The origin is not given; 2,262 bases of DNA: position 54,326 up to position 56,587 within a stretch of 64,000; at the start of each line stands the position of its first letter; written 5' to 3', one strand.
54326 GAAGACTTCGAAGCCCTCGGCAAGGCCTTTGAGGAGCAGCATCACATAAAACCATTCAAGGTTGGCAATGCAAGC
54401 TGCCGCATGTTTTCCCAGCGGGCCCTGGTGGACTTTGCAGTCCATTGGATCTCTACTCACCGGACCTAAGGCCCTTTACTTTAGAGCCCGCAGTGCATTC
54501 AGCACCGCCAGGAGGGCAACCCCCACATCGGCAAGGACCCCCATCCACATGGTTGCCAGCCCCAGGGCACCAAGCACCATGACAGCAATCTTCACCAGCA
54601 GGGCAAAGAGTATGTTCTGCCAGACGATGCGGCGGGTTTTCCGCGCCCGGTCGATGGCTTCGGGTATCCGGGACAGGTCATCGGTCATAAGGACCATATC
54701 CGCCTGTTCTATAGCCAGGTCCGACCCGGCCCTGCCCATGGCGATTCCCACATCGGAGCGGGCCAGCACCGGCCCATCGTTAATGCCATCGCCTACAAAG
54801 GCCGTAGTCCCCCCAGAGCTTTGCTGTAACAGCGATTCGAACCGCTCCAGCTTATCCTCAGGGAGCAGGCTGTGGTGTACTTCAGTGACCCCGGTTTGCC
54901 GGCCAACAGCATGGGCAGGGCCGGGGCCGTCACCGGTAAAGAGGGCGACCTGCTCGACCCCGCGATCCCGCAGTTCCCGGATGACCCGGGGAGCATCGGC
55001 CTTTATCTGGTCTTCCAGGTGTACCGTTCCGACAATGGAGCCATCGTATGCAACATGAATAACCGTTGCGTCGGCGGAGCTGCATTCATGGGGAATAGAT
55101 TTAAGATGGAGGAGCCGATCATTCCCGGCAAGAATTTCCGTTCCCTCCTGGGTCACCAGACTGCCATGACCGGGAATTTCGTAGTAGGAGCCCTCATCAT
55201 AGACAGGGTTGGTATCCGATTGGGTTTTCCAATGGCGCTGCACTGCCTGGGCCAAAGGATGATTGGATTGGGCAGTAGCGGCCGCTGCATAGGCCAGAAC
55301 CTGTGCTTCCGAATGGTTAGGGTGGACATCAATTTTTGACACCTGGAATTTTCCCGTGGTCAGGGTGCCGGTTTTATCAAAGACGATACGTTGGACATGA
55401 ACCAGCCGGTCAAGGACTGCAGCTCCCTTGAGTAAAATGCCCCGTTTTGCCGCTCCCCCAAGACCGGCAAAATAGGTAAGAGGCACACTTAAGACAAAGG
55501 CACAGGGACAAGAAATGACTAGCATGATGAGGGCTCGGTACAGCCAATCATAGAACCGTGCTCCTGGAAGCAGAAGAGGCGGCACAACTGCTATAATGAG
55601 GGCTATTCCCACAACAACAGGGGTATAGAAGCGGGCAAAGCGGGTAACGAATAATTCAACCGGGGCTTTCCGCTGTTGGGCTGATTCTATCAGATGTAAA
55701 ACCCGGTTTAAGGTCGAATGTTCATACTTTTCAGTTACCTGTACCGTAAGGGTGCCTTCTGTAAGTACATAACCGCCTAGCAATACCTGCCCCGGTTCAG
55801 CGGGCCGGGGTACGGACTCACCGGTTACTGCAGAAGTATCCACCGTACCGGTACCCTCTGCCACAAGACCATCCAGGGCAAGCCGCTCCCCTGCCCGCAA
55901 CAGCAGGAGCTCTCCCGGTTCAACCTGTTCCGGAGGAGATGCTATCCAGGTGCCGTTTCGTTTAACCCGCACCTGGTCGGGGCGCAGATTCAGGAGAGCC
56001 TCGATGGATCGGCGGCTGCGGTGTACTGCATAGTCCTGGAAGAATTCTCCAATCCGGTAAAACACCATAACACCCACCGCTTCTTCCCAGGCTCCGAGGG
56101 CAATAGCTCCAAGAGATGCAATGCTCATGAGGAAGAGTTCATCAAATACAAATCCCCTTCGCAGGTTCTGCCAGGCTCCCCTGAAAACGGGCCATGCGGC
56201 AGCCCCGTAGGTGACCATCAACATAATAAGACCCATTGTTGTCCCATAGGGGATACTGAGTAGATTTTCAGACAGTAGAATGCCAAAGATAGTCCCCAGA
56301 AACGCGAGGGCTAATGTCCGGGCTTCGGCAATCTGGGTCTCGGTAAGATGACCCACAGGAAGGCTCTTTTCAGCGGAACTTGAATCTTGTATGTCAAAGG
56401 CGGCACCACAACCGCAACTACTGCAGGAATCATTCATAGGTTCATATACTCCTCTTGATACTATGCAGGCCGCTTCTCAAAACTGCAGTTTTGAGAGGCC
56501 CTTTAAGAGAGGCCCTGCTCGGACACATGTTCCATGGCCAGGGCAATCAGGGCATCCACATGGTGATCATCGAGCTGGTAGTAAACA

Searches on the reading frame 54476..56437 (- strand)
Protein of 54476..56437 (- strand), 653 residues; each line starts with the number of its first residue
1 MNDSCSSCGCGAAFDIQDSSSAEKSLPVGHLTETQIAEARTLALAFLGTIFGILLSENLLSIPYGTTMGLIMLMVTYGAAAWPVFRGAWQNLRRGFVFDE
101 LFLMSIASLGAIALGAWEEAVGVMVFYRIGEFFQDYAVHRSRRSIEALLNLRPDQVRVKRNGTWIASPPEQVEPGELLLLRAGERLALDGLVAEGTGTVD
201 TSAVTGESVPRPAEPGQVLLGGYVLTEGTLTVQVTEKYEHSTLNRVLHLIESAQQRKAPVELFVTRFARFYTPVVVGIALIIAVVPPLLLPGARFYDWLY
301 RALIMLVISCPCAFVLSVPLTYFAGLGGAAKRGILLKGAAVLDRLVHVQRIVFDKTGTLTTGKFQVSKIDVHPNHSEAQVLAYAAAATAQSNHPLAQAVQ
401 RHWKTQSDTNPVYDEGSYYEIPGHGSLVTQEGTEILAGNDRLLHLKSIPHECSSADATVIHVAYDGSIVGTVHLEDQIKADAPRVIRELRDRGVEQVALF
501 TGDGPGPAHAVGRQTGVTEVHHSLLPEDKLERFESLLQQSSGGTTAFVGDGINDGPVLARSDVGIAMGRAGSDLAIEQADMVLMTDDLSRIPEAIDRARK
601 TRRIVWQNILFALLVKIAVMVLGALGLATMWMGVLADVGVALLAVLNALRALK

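Call 3: search_protein_families(library=pfam, proteins=[window:54476-56437:-], max_evalue=0.01)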
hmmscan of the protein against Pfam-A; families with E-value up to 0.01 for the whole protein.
window:54476-56437:- (653 aa): 3 families
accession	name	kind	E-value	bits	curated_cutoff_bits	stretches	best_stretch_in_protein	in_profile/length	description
PF00122.25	E1-E2_ATPase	-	1.4e-46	158.7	28.1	1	151-332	2-181/181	E1-E2 ATPase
PF00702.32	Hydrolase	-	2.7e-22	80.5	26.4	1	351-561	4-190/191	haloacid dehalogenase-like hydrolase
PF08282.18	Hydrolase_3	-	0.0058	16.8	20.9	1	544-585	205-245/255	haloacid dehalogenase-like hydrolase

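Call 4: search_protein_families(library=ncbifam, proteins=[window:54476-56437:-], max_evalue=0.01)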
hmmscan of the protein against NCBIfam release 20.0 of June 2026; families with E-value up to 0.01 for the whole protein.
window:54476-56437:- (653 aa): 19 families
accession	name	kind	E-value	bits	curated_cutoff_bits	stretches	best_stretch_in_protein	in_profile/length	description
TIGR01525.1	ATPase-IB_hvy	subfamily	9.2e-160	533.2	346.25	1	103-650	4-559/560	heavy metal translocating P-type ATPase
TIGR01512.1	ATPase-IB2_Cd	subfamily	2.7e-148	494.7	313.5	2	102-406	3-286/494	cadmium family heavy metal-translocating P-type ATPase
NF008262.1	PRK11033.1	equivalog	1e-139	467.2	1005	1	53-653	133-729/731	zinc/cadmium/mercury/lead-transporting ATPase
NF033775.1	P_type_ZntA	exception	3.1e-129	432.4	1240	1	66-652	149-729/732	Zn(II)/Cd(II)/Pb(II) translocating P-type ATPase ZntA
TIGR01511.1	ATPase-IB1_Cu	subfamily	3.5e-102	343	397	1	81-631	2-515/542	copper-translocating P-type ATPase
NF007952.0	PRK10671.1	equivalog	3.7e-86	290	1316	1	123-641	296-813/838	copper-exporting P-type ATPase CopA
TIGR01494.1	ATPase_P-type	subfamily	4.2e-68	229.9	62.3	1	123-631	5-469/478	HAD-IC family P-type ATPase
TIGR01647.1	ATPase-IIIA_H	equivalog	3.3e-44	151.2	615.5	2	102-407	40-347/755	plasma-membrane proton-efflux P-type ATPase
TIGR01497.1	kdpB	equivalog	9.9e-36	123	527.9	2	131-399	81-350/675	potassium-transporting ATPase subunit KdpB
NF010609.0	PRK14010.1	equivalog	1.6e-33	115.8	1323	2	155-381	106-332/673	K(+)-transporting ATPase subunit B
TIGR01522.1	ATPase-IIA2_Ca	equivalog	3.1e-32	111.3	798.3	2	524-625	571-670/854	calcium-transporting P-type ATPase, PMR1-type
TIGR01106.1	ATPase-IIC_X-K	subfamily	2e-25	88.9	946.1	2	528-614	671-755/997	Na,H/K antiporter P-type ATPase subunit alpha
TIGR01517.1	ATPase-IIB_Ca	equivalog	6.5e-25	87.4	507.05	2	540-630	624-714/882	calcium-translocating P-type ATPase, PMCA-type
TIGR01116.1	ATPase-IIA1_Ca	equivalog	3.6e-20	71.7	703.4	2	465-600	454-600/799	calcium-translocating P-type ATPase, SERCA-type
TIGR01523.1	ATPase-IID_K-Na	equivalog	7e-20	70.3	645.05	1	544-628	693-777/997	potassium/sodium efflux P-type ATPase, fungal-type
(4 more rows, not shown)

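Call 17: find_homologous_proteins(query=window:54476-56437:-, max_evalue=1e-50)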
Query window:54476-56437:- (653 aa): 7957 proteins with E <= 1e-50 among 8000 candidates; the best 120 are listed.
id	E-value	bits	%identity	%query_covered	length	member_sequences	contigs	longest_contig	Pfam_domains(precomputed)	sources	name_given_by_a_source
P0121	0.0e+0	1452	100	100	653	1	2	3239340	PF00702.33,PF00122.26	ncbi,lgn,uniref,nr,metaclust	ncbi:heavy metal translocating P-type ATPase [Gracilinema caldarium]|uniref:P-type Zn(2+) transporte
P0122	0.0e+0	1250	85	99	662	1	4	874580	PF00702.33,PF00122.26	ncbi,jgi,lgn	jgi:Cd2+/Zn2+-exporting ATPase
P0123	7.0e-270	915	63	100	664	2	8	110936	PF00702.33,PF00122.26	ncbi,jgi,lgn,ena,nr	ncbi:MAG TPA: heavy metal translocating P-type ATPase [Termitinemataceae bacterium]|nr:heavy metal t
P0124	2.3e-265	900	64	98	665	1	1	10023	PF00702.33,PF00122.26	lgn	-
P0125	3.8e-264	896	62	100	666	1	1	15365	PF00702.33,PF00122.26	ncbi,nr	ncbi:MAG: heavy metal translocating P-type ATPase [Treponemataceae bacterium]|nr:heavy metal translo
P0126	2.2e-263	894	63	100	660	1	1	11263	PF00702.33,PF00122.26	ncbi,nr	ncbi:MAG: heavy metal translocating P-type ATPase [Spirochaetaceae bacterium]|nr:heavy metal translo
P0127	3.2e-263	893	62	100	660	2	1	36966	PF00702.33,PF00122.26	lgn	-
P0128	5.5e-262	889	63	100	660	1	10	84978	PF00702.33,PF00122.26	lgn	-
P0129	8.6e-261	885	62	100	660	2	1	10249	PF00702.33,PF00122.26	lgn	-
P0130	1.1e-213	729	57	90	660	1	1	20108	PF00702.33,PF00122.26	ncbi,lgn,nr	ncbi:MAG: cadmium-translocating P-type ATPase [Spirochaetales bacterium]|nr:MAG: cadmium-translocati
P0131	9.8e-213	726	55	96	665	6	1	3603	PF00702.33,PF00122.26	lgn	-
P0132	4.8e-210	717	54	95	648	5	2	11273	PF00702.33,PF08282.19,PF00122.26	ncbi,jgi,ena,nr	ncbi:MAG TPA: heavy metal translocating P-type ATPase [Spirochaetales bacterium]|nr:heavy metal tran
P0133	5.2e-203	694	52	100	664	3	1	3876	PF00702.33,PF00122.26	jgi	-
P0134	7.0e-202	690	52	100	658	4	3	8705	PF00702.33,PF00122.26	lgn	-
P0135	1.8e-201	689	52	100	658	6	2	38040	PF00702.33,PF00122.26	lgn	-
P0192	1.8e-187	643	48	95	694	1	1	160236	PF00403.33,PF00702.33,PF08282.19,PF00122.26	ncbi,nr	ncbi:MAG: cadmium-translocating P-type ATPase [Calditrichaeota bacterium]|nr:MAG: cadmium-translocat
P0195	2.6e-185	636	51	89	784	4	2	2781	PF00403.33,PF00702.33,PF00122.26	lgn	-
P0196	3.1e-185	635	49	94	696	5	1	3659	PF00403.33,PF00702.33,PF00122.26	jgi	-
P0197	4.4e-185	635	50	91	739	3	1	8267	PF00403.33,PF00702.33,PF00122.26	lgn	-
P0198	6.8e-185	634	49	89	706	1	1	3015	PF00403.33,PF00702.33,PF08282.19,PF00122.26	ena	-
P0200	2.3e-184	633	50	94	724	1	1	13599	PF00403.33,PF00702.33,PF19991.6,PF00122.26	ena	-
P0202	1.5e-183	630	51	88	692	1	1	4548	PF00403.33,PF00702.33,PF08282.19,PF00122.26,PF12710.14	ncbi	-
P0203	1.5e-183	630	50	92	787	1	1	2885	PF00403.33,PF00702.33,PF00122.26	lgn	-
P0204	1.7e-183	630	49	98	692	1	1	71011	PF00403.33,PF00702.33,PF08282.19,PF00122.26,PF12710.14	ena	-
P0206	2.4e-183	629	47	98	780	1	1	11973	PF00403.33,PF00702.33,PF00122.26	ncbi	-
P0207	3.2e-183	629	48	96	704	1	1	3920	PF00403.33,PF00702.33,PF00122.26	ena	-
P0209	4.1e-183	628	50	89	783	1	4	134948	PF00403.33,PF00702.33,PF00122.26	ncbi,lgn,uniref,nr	ncbi:Cadmium, zinc and cobalt-transporting ATPase [bioreactor metagenome]|uniref:Cadmium, zinc and c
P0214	7.8e-183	627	49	92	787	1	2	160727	PF19803.5,PF00403.33,PF00702.33,PF08282.19,PF00122.26,PF12710.14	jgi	jgi:Zn2+/Cd2+-exporting ATPase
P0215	7.9e-183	627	50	92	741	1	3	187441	PF00403.33,PF00702.33,PF00122.26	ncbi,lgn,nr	ncbi:MAG: heavy metal translocating P-type ATPase [Aulosira sp. ZfuCHP01]|nr:heavy metal translocati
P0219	1.1e-182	627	51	94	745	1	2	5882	PF00403.33,PF00702.33,PF00122.26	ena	-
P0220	1.2e-182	627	49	94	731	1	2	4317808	PF00403.33,PF00702.33,PF00122.26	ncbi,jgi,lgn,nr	ncbi:MAG: Zinc-transporting ATPase [Chroococcopsis gigantea SAG 12.99]|jgi:Cd2+/Zn2+-exporting ATPas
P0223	1.9e-182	626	50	94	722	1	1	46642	PF00403.33,PF00702.33,PF19991.6,PF00122.26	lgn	-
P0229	2.9e-182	626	48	92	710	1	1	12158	PF00403.33,PF00702.33,PF00122.26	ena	-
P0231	4.4e-182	625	49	93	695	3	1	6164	PF00403.33,PF00702.33,PF00122.26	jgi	-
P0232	4.6e-182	625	50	91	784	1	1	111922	PF00403.33,PF00702.33,PF19991.6,PF00122.26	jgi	-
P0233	4.6e-182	625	50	92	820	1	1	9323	PF00403.33,PF00702.33,PF19991.6,PF00122.26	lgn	-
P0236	6.5e-182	624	50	92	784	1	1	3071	PF19803.5,PF00403.33,PF00702.33,PF08282.19,PF19991.6,PF00122.26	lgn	-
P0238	7.9e-182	624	48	92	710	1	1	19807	PF00403.33,PF00702.33,PF00122.26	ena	-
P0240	8.6e-182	624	50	92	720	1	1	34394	PF00403.33,PF00702.33,PF19991.6,PF00122.26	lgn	-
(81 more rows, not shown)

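Call 19: find_encoding_contigs(protein=P0122, flank=10000, max_places=4)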
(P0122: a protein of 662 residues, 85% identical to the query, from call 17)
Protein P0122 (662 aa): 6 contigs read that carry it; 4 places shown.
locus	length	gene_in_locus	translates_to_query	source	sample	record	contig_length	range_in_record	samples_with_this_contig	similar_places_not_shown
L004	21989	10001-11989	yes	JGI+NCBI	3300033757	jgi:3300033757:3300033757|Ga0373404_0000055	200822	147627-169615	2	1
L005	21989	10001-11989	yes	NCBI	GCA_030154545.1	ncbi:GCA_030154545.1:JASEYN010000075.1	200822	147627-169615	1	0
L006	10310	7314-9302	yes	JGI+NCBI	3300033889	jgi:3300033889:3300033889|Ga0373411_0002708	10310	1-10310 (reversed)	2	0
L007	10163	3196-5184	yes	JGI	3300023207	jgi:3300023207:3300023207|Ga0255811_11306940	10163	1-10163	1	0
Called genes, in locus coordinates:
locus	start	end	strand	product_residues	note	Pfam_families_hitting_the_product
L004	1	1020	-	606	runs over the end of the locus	PF00664:ABC_membrane, PF00005:ABC_tran, PF02463:SMC_N (weak)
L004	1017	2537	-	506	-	PF00664:ABC_membrane, PF00005:ABC_tran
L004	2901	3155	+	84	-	-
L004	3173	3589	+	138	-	PF01850:PIN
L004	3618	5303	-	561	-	PF00860:Xan_ur_permease, PF00916:Sulfate_transp, PF01740:STAS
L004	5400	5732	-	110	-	PF12844:HTH_19, PF13560:HTH_31 (weak), PF01381:HTH_3, PF13443:HTH_26 (weak)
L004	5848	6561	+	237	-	-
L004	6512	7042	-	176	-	PF00293:NUDIX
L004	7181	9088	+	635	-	PF13439:Glyco_transf_4, PF13579:Glyco_trans_4_4, PF00534:Glycos_transf_1, PF13524:Glyco_trans_1_2, PF13692:Glyco_trans_1_4, PF01553:Acyltransferase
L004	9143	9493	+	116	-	PF09966:DUF2200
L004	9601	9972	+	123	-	PF01022:HTH_5, PF12840:HTH_20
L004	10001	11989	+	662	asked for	PF00122:E1-E2_ATPase, PF00702:Hydrolase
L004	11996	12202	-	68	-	PF02522:Antibiotic_NAT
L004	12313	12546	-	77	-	-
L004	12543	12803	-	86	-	PF04754:Transposase_31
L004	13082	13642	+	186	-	-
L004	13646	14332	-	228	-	PF00484:Pro_CA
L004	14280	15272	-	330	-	PF00294:PfkB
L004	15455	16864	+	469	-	PF01554:MatE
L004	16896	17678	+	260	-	PF02811:PHP (weak)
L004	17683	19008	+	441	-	PF05206:TRM13 (faint), PF13679:Methyltransf_32, PF13847:Methyltransf_31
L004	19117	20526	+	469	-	PF02378:PTS_EIIC, PF02302:PTS_IIB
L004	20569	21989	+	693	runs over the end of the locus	PF05043:Mga (faint), PF08279:HTH_11, PF08280:HTH_Mga (faint), PF00874:PRD, PF00359:PTS_EIIA_2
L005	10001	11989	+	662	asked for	PF00122:E1-E2_ATPase, PF00702:Hydrolase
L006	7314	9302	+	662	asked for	PF00122:E1-E2_ATPase, PF00702:Hydrolase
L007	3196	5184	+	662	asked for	PF00122:E1-E2_ATPase, PF00702:Hydrolase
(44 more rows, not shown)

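Call 20: find_encoding_contigs(protein=P0123, flank=8000, max_places=4)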
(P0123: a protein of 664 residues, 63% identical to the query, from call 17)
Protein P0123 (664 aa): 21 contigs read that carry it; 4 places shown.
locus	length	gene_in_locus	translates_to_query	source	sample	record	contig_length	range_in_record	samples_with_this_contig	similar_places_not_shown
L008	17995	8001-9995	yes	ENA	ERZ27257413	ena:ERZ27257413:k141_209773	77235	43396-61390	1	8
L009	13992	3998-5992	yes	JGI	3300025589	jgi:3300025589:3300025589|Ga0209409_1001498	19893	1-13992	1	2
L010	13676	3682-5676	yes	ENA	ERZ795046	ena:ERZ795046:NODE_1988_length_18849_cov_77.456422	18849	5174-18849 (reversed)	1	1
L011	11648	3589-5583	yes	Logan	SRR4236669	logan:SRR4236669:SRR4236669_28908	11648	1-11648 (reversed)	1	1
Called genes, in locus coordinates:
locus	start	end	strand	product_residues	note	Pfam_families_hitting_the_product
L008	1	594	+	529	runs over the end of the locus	PF00005:ABC_tran, PF13304:AAA_21 (faint), PF00005:ABC_tran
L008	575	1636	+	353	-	PF02653:BPD_transp_2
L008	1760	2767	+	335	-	PF02653:BPD_transp_2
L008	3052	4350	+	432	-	PF01547:SBP_bac_1, PF13416:SBP_bac_8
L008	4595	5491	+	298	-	PF00528:BPD_transp_1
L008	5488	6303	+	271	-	PF00528:BPD_transp_1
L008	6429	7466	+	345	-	PF00356:LacI, PF00532:Peripla_BP_1, PF13377:Peripla_BP_3, PF13407:Peripla_BP_4 (weak)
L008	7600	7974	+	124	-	PF12840:HTH_20 (weak), PF01022:HTH_5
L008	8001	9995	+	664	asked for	PF00122:E1-E2_ATPase, PF00702:Hydrolase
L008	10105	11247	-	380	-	PF07470:Glyco_hydro_88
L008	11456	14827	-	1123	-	PF13377:Peripla_BP_3, PF00512:HisKA, PF12833:HTH_18, PF00165:HTH_AraC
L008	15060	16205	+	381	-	PF01758:SBF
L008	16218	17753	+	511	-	PF01232:Mannitol_dh, PF08125:Mannitol_dh_C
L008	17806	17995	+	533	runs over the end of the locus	PF08666:SAF (weak), PF04295:GD_AH_second, PF20629:GD_AH_C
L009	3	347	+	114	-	?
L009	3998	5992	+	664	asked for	PF00122:E1-E2_ATPase, PF00702:Hydrolase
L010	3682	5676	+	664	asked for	PF00122:E1-E2_ATPase, PF00702:Hydrolase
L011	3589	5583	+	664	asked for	PF00122:E1-E2_ATPase, PF00702:Hydrolase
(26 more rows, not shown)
